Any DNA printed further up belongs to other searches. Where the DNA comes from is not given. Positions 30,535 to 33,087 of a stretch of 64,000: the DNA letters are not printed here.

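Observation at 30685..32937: Single ORF fusing a peptidoglycan amidase (Amidase_2) to an aldo/keto reductase with a 4Fe-4S tail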

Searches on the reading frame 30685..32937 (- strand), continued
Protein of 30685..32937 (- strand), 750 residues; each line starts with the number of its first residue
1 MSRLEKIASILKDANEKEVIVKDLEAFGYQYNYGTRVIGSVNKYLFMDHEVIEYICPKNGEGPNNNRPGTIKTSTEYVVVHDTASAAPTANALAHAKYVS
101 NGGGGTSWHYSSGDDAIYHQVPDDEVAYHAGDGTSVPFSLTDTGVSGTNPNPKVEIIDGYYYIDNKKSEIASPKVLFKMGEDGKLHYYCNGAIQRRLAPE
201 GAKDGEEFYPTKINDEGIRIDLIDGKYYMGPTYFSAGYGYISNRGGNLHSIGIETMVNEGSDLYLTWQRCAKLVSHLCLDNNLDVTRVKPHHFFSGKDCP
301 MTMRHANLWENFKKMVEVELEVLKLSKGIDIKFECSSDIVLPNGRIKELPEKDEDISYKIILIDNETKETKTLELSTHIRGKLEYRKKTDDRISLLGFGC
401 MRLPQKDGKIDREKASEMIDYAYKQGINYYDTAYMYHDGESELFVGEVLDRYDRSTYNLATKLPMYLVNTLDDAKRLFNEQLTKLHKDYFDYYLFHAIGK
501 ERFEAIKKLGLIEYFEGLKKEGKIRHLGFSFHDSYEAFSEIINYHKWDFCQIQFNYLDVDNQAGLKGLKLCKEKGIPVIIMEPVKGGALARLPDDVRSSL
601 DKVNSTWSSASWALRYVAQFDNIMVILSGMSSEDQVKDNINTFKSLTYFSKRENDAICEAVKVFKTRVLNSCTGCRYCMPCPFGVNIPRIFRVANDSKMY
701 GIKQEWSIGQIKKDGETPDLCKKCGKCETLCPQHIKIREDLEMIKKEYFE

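Call 11: find_encoding_contigs(protein=P0004, flank=10000, max_places=3)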
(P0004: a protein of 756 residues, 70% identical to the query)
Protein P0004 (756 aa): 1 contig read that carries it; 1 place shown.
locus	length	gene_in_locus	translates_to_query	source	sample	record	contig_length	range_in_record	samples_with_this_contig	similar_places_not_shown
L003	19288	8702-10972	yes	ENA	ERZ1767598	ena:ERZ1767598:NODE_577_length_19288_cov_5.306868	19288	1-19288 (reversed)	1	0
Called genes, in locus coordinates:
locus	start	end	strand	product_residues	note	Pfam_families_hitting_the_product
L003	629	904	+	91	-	PF01695:IstB_IS21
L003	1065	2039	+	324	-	PF21948:LplA-B_cat, PF03099:BPL_LplA_LipB (weak), PF10437:Lip_prot_lig_C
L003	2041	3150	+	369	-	PF01571:GCV_T, PF08669:GCV_T_C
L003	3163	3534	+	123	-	PF01597:GCV_H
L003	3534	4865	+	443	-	PF02347:GDC-P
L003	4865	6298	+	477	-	PF00266:Aminotran_5 (weak), PF21478:GcvP2_C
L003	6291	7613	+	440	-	PF00890:FAD_binding_2 (weak), PF01134:GIDA, PF01262:AlaDh_PNT_C (faint), PF07992:Pyr_redox_2, PF12831:FAD_oxidored, PF13738:Pyr_redox_3, PF00070:Pyr_redox, PF02852:Pyr_redox_dim, +3 more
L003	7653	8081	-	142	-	PF02698:DUF218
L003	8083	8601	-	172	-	PF00160:Pro_isomerase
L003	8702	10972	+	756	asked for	PF01510:Amidase_2, PF00248:Aldo_ket_red, PF13183:Fer4_8 (faint), PF13187:Fer4_9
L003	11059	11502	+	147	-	PF12802:MarR_2, PF01047:MarR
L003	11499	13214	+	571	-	PF00664:ABC_membrane, PF00005:ABC_tran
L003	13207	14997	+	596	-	PF00664:ABC_membrane, PF02463:SMC_N (faint), PF00005:ABC_tran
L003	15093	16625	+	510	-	PF07556:DUF1538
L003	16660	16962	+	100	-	-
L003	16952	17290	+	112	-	PF00543:P-II (weak)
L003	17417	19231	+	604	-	PF22645:GKRP_SIS_N, PF20741:GKRP-like_C (weak)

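Call 13: find_related_loci(query=A1, collection=genome_contigs, flank=8000)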
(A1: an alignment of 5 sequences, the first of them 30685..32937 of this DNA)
Query A1 (750 aa) in genome_contigs; peptide patterns used: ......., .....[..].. (x = any residue, [..] = any of these).
555 stretches matched a pattern; 12 encode a relative of the query (tblastn E <= 1e-3); 12 distinct loci.
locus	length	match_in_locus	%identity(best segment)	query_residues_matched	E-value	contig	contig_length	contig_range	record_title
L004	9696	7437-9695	73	1-750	0e+0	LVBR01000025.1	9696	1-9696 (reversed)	MAG: Acholeplasmatales bacterium Tener_01 Tener_01_contig_160476, whole genome shotgun sequence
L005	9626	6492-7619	34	388-743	2e-65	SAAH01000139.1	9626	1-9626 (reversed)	MAG: Clostridia bacterium isolate INTA.CYC.029 contig-100_6393, whole genome shotgun sequence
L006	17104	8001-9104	33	396-743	2e-60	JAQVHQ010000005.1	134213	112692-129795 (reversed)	MAG: Lachnospiraceae bacterium isolate STE_209 NODE_162_length_134213_cov_38.759005_Sandtown_E, whole genome shotgun seq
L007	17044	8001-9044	35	396-730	2e-54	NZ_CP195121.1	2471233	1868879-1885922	Methanococcoides sp. FTZ1 chromosome, complete genome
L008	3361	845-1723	34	396-662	6e-47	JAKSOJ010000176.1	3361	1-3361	MAG: Phascolarctobacterium sp. isolate Horse_feces174 MAG174_176, whole genome shotgun sequence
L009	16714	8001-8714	28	377-602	7e-13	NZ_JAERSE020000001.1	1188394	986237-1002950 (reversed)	Chryseobacterium tagetis strain RG1 contig1, whole genome shotgun sequence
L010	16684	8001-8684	28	386-602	5e-12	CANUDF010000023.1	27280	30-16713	MAG: Candidatus Gastranaerophilales bacterium isolate chick29__bin14 genome assembly, contig: chick29__NODE_370_length_2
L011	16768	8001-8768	27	392-661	1e-11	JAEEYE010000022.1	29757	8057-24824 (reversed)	MAG: Oxalobacter sp. isolate Tb.RUG.538 NODE_5843_length_29757_cov_1.358049, whole genome shotgun sequence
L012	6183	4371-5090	25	396-654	7e-11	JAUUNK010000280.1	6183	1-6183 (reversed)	MAG: Bacteroides ovatus isolate N1158.6 NODE_3730_length_6183_cov_8.236456, whole genome shotgun sequence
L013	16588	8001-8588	26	411-601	4e-9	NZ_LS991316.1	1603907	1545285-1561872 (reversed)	Actinomyces culturomici strain Marseille-P3561, whole genome shotgun sequence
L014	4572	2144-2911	23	387-659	4e-8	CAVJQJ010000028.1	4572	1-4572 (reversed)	Anaerovoracaceae bacterium isolate H07650-L1_cleanbin_000003 genome assembly, contig: Spades_H07650-L1_contig_3862, whol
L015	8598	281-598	31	415-530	2e-5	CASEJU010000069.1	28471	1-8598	uncultured bacterium isolate Batch3_idba_bin.1235 genome assembly, contig: Batch3_idba_bin.1235.fa_k87_35316527, whole g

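Call 14: search_solved_structures(query=window:30685-32937:-, max_evalue=0.001)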
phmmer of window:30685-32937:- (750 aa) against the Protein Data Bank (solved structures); distinct sequences matched with E-value up to 0.001: 41.
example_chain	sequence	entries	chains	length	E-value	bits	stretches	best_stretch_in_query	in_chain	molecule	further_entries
3hmb_A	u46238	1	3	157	1e-20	76.8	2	64-134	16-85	N-acetylmuramoyl-L-alanine amidase xlyA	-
3rdr_A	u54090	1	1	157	1.3e-20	76.5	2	65-134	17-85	N-acetylmuramoyl-L-alanine amidase XlyA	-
1ynp_A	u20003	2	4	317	3.7e-17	65.1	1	388-647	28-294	oxidoreductase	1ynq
1pyf_A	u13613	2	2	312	2e-11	46.1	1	409-590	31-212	IolS protein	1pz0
6kik_A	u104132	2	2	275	1.5e-10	43.2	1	389-591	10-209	Oxidoreductase, aldo/keto reductase family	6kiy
5dan_A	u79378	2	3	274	1.5e-10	43.2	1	389-591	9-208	2,5-diketo-D-gluconic acid reductase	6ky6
7smi_A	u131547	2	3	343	1e-09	40.4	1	378-653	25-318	L-galactose dehydrogenase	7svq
9yeb_A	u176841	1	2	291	2.2e-09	39.3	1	409-556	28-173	Oxidoreductase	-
7ezi_A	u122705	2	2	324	6.6e-09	37.8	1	387-645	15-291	L-galactose dehydrogenase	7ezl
9w6y_A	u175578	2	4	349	1e-08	37.1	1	382-591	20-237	L-galactose dehydrogenase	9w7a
8scc_A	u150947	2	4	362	1.2e-08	36.8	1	388-591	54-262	L-galactose dehydrogenase | L-galactose dehydrogenase isoform X1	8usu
1vbj_A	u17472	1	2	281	2.1e-07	32.8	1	394-644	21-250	prostaglandin F synthase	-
4pmj_A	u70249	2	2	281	3.4e-07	32.1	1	392-596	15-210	Putative oxidoreductase | Aldo-keto reductase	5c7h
4xap_A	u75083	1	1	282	3.4e-07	32.1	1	392-596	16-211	Aldo-keto reductase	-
7lh6_B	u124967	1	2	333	1.9e-06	29.7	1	381-590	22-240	L-galactose dehydrogenase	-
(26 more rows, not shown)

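Call 15: find_encoding_contigs(protein=P0006, flank=8000, max_places=4)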
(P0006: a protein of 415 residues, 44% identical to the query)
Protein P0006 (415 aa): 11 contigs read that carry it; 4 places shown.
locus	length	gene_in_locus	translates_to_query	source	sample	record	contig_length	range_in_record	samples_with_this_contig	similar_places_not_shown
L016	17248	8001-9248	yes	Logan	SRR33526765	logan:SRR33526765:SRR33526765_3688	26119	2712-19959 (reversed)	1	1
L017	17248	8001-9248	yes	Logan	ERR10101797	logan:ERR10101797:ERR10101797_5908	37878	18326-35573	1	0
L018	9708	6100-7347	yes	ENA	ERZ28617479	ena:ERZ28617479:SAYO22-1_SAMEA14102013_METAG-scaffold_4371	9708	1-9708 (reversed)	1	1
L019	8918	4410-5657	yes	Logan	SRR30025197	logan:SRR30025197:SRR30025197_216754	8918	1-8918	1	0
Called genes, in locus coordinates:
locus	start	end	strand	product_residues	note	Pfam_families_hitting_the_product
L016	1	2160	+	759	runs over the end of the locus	PF16126:DUF4838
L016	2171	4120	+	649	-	PF02449:Glyco_hydro_42, PF08532:Glyco_hydro_42M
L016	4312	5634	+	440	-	PF12801:Fer4_5, PF00037:Fer4 (weak), PF13187:Fer4_9 (weak), PF12838:Fer4_7 (weak), PF13237:Fer4_10 (weak), PF14697:Fer4_21 (weak), PF12838:Fer4_7, PF13187:Fer4_9 (weak), +7 more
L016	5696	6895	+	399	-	PF01969:Ni_insertion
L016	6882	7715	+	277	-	-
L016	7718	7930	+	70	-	PF02416:TatA_B_E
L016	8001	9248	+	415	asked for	PF00248:Aldo_ket_red, PF13183:Fer4_8 (faint), PF13187:Fer4_9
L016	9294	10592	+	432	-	PF00248:Aldo_ket_red, PF14691:Fer4_20 (faint), PF13183:Fer4_8 (weak), PF13187:Fer4_9, PF13534:Fer4_17 (faint)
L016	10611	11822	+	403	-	PF00248:Aldo_ket_red, PF13534:Fer4_17 (weak), PF13187:Fer4_9 (weak)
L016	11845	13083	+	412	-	PF00248:Aldo_ket_red, PF13187:Fer4_9, PF13534:Fer4_17 (faint)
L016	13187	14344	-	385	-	PF08125:Mannitol_dh_C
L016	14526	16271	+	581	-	-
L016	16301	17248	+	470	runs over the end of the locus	PF01704:UDPGP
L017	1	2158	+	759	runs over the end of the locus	PF16126:DUF4838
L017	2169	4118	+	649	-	PF02449:Glyco_hydro_42, PF08532:Glyco_hydro_42M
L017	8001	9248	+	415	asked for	PF00248:Aldo_ket_red, PF13183:Fer4_8 (faint), PF13187:Fer4_9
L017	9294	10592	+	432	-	PF00248:Aldo_ket_red, PF14691:Fer4_20 (faint), PF13183:Fer4_8 (weak), PF13187:Fer4_9, PF13534:Fer4_17 (faint)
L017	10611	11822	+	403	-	PF00248:Aldo_ket_red, PF13534:Fer4_17 (weak), PF13187:Fer4_9 (weak)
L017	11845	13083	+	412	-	PF00248:Aldo_ket_red, PF13187:Fer4_9, PF13534:Fer4_17 (faint)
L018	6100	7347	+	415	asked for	PF00248:Aldo_ket_red, PF13183:Fer4_8 (faint), PF13187:Fer4_9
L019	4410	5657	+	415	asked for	PF00248:Aldo_ket_red, PF13183:Fer4_8 (faint), PF13187:Fer4_9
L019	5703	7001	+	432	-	PF00248:Aldo_ket_red, PF14691:Fer4_20 (faint), PF13183:Fer4_8 (weak), PF13187:Fer4_9, PF13534:Fer4_17 (faint)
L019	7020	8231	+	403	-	PF00248:Aldo_ket_red, PF13534:Fer4_17 (weak), PF13187:Fer4_9 (weak)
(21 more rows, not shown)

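Call 16: find_encoding_contigs(protein=P0021, flank=8000, max_places=3)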
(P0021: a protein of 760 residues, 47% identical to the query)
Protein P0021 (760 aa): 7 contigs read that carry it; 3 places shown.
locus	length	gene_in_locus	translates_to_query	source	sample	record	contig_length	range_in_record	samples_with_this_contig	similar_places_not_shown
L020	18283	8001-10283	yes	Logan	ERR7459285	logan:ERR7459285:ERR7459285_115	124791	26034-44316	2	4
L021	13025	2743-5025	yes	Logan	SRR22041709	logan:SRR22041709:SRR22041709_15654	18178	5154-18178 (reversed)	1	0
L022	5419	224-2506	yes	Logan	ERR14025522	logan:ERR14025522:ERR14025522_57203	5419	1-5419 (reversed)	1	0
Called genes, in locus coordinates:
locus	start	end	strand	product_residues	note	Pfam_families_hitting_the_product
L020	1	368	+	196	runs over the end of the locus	PF01966:HD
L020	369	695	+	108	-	PF02410:RsfS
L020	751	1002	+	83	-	PF05239:PRC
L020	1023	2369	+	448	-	-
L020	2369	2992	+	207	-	PF23023:Anti-Pycsar_Apyc1 (weak), PF00753:Lactamase_B, PF12706:Lactamase_B_2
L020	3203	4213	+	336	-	PF01628:HrcA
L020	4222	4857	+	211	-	PF01025:GrpE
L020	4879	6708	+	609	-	PF00012:HSP70, PF06723:MreB_Mbl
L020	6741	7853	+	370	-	PF00226:DnaJ, PF01556:DnaJ_C, PF27659:CHP02642 (faint), PF00684:DnaJ_CXXCXGXG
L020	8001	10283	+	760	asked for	PF01510:Amidase_2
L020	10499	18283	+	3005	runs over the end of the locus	PF26182:Ig_NUP210_5th (faint), PF02368:Big_2 (weak), PF22359:Big-like (weak), PF09479:Flg_new, PF02368:Big_2, PF26918:Ig_Eae (weak), PF01510:Amidase_2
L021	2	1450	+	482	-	?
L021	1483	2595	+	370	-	PF00226:DnaJ, PF01556:DnaJ_C, PF27659:CHP02642 (faint), PF00684:DnaJ_CXXCXGXG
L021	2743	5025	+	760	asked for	PF01510:Amidase_2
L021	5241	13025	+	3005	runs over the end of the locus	PF26182:Ig_NUP210_5th (faint), PF02368:Big_2 (weak), PF22359:Big-like (weak), PF09479:Flg_new, PF02368:Big_2, PF26918:Ig_Eae (weak), PF01510:Amidase_2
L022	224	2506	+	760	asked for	PF01510:Amidase_2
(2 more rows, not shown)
